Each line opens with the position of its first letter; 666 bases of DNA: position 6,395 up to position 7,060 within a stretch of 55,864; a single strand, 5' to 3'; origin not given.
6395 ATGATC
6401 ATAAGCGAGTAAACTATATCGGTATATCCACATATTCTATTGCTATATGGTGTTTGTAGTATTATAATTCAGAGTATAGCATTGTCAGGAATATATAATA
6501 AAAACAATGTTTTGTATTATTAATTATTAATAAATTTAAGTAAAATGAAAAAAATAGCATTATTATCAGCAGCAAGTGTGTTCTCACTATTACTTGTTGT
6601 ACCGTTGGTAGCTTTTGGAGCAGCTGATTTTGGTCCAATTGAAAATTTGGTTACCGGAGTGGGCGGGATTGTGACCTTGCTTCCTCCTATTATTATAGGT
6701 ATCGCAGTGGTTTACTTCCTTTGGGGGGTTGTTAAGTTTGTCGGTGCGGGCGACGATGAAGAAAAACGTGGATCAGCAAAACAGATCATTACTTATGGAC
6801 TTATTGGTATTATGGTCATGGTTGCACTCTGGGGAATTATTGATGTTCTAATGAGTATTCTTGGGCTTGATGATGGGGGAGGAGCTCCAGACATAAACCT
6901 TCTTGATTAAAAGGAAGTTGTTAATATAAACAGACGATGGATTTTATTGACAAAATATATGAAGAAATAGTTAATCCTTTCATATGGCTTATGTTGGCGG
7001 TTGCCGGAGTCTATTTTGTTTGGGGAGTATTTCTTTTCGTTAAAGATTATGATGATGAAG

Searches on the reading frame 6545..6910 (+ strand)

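Call 15: search_protein_families(library=pfam, proteins=[window:6545-6910:+])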
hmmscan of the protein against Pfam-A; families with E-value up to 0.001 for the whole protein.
window:6545-6910:+ (121 aa): 2 families
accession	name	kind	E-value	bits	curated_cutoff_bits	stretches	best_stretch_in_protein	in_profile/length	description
PF18895.5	T4SS_pilin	-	4e-09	36.8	26.6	1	36-102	6-71/71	Type IV secretion system pilin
PF10999.13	DUF2839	-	0.00043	21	22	0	51-68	45-62/67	Protein of unknown function (DUF2839)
